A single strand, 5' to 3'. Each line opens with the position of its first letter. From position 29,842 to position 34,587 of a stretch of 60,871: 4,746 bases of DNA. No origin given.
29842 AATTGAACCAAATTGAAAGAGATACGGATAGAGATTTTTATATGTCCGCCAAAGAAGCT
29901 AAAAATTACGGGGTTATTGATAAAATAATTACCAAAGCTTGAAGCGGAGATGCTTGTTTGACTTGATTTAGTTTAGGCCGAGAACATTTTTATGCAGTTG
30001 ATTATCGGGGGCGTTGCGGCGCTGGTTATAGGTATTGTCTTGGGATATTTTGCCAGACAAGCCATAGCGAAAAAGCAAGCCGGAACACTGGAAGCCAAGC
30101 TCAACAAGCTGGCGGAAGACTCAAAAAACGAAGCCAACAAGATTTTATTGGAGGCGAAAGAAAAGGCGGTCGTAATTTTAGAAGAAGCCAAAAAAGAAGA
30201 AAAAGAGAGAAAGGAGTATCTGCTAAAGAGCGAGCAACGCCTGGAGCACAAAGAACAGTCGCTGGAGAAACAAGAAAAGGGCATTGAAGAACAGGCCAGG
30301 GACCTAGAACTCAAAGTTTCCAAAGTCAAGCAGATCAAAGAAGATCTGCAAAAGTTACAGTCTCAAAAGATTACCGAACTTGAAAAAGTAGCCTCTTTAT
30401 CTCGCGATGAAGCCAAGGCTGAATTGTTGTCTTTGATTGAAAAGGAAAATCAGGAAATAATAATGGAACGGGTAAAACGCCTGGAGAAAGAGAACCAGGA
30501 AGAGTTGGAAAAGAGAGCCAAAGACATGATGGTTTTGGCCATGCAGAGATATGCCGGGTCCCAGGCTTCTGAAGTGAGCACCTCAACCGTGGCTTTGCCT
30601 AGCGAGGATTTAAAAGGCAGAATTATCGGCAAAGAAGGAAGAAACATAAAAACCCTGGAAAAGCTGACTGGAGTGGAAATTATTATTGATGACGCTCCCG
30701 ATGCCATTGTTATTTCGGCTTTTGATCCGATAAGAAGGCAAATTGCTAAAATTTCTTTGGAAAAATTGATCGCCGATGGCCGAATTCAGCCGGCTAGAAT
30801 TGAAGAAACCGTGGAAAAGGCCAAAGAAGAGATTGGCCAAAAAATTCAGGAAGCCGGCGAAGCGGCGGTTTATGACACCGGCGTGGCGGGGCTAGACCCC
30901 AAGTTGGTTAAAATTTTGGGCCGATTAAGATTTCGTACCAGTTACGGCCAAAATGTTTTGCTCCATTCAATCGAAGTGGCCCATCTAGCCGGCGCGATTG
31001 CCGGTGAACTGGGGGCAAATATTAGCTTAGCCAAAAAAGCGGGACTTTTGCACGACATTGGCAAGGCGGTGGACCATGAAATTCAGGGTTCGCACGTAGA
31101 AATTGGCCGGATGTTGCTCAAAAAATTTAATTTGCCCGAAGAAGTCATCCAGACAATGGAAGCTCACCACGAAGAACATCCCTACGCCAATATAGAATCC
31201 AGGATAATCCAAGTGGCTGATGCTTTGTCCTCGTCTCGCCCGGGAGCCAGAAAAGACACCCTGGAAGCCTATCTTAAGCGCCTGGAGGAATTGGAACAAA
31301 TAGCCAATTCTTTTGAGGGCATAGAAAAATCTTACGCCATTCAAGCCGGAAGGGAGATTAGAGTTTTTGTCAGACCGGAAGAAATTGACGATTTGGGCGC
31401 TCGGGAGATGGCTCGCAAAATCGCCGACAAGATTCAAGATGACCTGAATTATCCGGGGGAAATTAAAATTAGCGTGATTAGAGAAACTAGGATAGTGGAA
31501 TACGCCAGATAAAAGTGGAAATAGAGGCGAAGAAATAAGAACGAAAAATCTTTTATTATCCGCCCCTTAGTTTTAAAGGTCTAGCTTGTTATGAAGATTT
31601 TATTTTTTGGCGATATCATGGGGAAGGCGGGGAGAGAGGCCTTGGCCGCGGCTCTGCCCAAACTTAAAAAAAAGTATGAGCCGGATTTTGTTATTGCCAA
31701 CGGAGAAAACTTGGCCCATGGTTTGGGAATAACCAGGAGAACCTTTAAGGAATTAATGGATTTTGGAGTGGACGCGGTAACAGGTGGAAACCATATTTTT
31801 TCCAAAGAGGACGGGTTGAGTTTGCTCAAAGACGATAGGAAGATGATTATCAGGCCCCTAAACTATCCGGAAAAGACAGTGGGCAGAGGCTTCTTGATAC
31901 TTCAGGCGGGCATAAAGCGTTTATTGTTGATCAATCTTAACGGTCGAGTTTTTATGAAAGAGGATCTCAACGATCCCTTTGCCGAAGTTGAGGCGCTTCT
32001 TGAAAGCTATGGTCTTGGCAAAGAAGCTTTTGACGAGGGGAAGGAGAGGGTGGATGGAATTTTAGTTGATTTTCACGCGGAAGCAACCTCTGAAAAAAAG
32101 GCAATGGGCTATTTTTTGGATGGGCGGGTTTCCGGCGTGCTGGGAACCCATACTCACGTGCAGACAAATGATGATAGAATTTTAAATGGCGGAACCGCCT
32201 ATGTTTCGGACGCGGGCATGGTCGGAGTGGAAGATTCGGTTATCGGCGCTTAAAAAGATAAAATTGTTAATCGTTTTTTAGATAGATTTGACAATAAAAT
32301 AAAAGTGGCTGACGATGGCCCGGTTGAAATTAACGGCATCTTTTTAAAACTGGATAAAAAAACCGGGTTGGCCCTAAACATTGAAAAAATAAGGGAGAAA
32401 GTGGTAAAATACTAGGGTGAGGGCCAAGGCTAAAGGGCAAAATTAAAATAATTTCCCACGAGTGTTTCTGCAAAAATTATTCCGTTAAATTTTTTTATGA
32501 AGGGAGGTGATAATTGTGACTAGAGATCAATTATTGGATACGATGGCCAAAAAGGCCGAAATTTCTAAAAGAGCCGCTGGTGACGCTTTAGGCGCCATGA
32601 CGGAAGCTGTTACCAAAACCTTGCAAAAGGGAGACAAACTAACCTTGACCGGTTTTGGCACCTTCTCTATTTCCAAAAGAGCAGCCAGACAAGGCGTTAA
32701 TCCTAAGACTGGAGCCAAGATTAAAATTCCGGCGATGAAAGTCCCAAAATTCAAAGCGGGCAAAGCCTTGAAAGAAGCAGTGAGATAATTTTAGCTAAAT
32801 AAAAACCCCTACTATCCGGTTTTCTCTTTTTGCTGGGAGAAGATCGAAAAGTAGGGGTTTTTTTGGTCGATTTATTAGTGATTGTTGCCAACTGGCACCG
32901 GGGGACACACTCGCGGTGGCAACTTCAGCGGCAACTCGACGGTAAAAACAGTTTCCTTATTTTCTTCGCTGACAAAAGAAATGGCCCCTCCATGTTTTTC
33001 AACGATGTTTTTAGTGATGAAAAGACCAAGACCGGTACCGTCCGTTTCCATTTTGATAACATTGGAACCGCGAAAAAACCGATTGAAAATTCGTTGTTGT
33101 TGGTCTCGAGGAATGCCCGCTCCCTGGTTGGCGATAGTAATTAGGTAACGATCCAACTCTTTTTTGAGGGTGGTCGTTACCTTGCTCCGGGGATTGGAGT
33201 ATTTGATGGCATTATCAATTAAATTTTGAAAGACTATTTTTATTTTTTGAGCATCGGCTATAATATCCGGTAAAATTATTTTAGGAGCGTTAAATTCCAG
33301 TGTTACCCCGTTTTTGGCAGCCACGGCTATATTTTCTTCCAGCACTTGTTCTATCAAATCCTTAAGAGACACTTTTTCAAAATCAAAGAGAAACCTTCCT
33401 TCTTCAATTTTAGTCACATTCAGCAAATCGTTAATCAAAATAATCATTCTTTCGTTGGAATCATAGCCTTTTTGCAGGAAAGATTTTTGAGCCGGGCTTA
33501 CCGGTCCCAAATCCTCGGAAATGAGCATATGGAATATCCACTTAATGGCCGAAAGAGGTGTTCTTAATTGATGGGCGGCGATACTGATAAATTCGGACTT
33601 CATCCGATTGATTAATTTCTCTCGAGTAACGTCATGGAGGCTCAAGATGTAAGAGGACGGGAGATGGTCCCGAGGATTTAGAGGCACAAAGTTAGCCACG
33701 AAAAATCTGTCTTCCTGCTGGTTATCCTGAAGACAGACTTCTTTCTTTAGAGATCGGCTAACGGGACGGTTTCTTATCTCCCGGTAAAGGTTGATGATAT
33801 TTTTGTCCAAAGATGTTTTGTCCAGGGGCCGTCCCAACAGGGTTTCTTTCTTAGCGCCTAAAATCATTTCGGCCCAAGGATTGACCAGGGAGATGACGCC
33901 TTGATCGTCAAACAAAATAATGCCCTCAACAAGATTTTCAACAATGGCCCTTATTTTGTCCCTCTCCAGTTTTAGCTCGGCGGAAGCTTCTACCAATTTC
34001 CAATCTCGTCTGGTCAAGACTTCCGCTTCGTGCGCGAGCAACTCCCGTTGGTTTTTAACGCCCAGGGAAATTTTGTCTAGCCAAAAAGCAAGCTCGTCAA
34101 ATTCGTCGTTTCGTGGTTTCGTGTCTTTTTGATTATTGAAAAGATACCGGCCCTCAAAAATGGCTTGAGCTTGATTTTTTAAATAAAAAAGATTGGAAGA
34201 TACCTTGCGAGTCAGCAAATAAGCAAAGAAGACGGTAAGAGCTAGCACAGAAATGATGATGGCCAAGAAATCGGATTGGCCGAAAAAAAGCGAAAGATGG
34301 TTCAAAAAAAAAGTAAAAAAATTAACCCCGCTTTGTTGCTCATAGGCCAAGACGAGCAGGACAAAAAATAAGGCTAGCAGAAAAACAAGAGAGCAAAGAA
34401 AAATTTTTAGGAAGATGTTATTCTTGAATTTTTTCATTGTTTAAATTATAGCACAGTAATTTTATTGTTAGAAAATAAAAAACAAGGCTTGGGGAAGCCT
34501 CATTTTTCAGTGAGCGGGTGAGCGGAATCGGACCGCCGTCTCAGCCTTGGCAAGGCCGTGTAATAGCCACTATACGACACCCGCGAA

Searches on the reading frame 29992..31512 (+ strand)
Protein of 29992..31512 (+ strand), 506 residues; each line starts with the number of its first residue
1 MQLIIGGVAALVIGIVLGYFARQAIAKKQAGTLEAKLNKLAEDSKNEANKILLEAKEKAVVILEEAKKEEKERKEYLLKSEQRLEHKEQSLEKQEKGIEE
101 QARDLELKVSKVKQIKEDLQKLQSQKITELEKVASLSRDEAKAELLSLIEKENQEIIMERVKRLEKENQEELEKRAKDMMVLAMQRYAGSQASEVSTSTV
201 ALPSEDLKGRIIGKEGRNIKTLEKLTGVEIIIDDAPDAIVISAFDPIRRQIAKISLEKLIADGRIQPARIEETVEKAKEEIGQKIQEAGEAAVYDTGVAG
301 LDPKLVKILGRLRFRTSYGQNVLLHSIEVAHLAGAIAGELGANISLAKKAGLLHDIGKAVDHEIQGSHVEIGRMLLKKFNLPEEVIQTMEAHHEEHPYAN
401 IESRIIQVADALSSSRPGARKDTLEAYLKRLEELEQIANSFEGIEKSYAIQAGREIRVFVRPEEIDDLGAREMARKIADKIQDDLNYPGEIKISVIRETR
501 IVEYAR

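Call 59: search_protein_families(library=pfam, proteins=[window:29992-31512:+], max_evalue=0.00001)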
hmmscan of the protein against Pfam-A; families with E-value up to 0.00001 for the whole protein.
window:29992-31512:+ (506 aa): 4 families
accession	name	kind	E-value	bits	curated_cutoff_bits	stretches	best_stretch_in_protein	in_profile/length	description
PF12072.13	RNase_Y_N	-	2.3e-26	92.9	32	1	4-189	3-199/201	RNase Y N-terminal region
PF01966.28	HD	-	9.8e-21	74.6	22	1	324-413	3-114/116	HD domain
PF00013.35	KH_1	-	1.9e-08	34.4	21.5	1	200-254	4-62/66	KH domain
PF08668.18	HDOD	-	8.2e-08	32.4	22.9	0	322-360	95-134/196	HDOD domain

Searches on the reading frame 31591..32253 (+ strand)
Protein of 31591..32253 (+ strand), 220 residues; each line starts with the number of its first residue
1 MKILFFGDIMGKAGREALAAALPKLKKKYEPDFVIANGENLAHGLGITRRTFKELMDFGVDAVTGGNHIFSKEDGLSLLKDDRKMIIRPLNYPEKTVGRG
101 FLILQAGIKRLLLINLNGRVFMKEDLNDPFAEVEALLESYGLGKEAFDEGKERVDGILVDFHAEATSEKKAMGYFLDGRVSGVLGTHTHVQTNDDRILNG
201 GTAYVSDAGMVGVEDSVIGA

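Call 59: search_protein_families(library=pfam, proteins=[window:31591-32253:+], max_evalue=0.00001)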
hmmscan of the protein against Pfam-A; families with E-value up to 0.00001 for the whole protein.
window:31591-32253:+ (220 aa): 2 families
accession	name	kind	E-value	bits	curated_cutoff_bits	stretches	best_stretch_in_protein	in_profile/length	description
PF13277.11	YmdB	-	2.5e-83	279.7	27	1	4-220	1-207/253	YmdB-like protein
PF00149.33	Metallophos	-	1e-11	46.1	21.5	1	1-190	1-190/191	Calcineurin-like phosphoesterase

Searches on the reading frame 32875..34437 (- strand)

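Call 59: search_protein_families(library=pfam, proteins=[window:32875-34437:-], max_evalue=0.00001)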
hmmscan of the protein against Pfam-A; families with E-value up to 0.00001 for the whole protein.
window:32875-34437:- (520 aa): 4 families
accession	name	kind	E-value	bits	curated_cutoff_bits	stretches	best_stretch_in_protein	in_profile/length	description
PF02518.31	HATPase_c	-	5.6e-27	94.8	26.4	1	395-505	2-110/111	Histidine kinase-, DNA gyrase B-, and HSP90-like ATPase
PF00512.31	HisKA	-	1.7e-13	50.8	26.9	1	279-347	1-66/66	His Kinase A (phospho-acceptor) domain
PF00989.32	PAS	-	5.9e-07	29.9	22.6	1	162-268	3-111/113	PAS fold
PF14501.12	HATPase_c_5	-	6.1e-07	29.7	22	1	398-502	5-101/102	GHKL domain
